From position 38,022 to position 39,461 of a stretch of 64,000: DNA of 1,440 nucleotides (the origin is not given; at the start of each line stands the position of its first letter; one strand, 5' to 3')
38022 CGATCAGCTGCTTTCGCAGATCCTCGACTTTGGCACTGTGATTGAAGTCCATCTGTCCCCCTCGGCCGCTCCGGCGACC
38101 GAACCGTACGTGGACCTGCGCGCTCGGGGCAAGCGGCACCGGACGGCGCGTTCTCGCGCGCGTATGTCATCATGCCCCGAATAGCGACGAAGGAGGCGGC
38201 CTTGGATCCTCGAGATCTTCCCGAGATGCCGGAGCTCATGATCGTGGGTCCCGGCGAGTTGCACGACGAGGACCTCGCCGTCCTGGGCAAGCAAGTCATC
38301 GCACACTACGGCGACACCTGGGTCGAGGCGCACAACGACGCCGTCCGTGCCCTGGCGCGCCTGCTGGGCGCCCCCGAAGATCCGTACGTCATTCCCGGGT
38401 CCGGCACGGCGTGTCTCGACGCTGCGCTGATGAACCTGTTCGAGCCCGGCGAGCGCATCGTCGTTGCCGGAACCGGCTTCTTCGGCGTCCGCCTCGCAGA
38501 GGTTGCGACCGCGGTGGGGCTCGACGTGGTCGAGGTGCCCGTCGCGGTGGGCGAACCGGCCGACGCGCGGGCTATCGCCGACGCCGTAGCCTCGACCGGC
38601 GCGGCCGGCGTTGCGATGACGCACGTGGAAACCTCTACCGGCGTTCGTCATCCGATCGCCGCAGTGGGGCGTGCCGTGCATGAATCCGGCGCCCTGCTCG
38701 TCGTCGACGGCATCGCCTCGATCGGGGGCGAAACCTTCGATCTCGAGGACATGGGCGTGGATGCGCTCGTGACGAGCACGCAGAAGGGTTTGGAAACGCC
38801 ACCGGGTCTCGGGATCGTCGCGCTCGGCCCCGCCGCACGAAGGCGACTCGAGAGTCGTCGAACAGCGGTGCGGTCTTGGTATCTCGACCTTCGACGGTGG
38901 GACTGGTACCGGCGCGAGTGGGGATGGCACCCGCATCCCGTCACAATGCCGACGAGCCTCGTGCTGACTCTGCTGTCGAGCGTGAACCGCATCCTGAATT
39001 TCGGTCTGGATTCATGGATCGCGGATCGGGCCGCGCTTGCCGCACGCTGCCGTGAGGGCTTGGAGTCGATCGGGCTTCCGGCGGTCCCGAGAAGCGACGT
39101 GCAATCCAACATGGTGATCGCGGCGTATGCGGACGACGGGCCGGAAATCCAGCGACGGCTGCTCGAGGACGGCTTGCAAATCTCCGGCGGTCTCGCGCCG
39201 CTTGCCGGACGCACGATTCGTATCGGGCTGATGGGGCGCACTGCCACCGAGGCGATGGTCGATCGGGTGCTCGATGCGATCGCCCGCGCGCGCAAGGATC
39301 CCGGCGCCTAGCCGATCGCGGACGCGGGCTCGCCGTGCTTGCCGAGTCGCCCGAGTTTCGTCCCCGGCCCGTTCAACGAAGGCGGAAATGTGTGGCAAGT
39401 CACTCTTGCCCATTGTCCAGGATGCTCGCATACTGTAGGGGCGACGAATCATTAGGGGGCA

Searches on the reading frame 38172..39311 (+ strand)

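Call 31: search_protein_families(library=ncbifam, max_evalue=0.00001, proteins=[window:38172-39311:+])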
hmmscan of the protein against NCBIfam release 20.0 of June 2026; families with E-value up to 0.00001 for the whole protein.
window:38172-39311:+ (379 aa): 17 families
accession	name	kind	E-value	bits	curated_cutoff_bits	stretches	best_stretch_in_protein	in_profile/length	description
NF045640.1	AspGlyoxATaseBhcA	equivalog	4.3e-42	144.4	650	1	22-364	7-354/395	L-aspartate--glyoxylate aminotransferase BhcA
TIGR03301.1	PhnW-AepZ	equivalog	1.3e-39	136.6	360.8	1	74-371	55-352/355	2-aminoethylphosphonate aminotransferase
NF046070.1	PyrdoxPyrvTramin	equivalog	7.1e-38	130.4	600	1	24-373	10-363/369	pyridoxamine--pyruvate transaminase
NF010006.0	PRK13479.1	equivalog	1.1e-31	110.4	296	1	73-374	60-361/369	2-aminoethylphosphonate--pyruvate transaminase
TIGR02326.1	transamin_PhnW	equivalog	1.5e-28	99.9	400.8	1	73-373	58-359/363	2-aminoethylphosphonate--pyruvate transaminase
TIGR04343.1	egtE_PLP_lyase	equivalog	1e-14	54.2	400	1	57-228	58-225/370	ergothioneine biosynthesis PLP-dependent enzyme EgtE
TIGR01366.1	serC_3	equivalog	4.8e-10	39.1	401.65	1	60-231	49-211/361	phosphoserine transaminase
TIGR01979.1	sufS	subfamily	6e-09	35.2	475.1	1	110-216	127-231/403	SufS family cysteine desulfurase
NF040779.1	Sec_lyase_SclA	exception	2.5e-08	33.2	525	1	56-333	47-326/378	selenocysteine lyase SclA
TIGR03402.1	FeS_nifS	equivalog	2.7e-08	33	530.75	1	46-216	36-208/379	cysteine desulfurase NifS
NF005758.0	PRK07582.1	equivalog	1.7e-07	30.4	440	1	50-207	50-200/372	cystathionine gamma-lyase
TIGR01977.1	am_tr_V_EF2568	hypoth_equivalog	2.5e-07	30.1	377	1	58-217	50-211/376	cysteine desulfurase family protein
TIGR01976.1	am_tr_V_VC1184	hypoth_equivalog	2.6e-07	30.3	352.35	1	53-231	62-244/401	cysteine desulfurase-like protein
TIGR03403.1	nifS_epsilon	equivalog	5.8e-07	28.7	587.7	1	110-215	108-211/382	NifS family cysteine desulfurase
NF006810.0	PRK09331.1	subfamily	2.7e-06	26.4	301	1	73-218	85-235/397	Sep-tRNA:Cys-tRNA synthetase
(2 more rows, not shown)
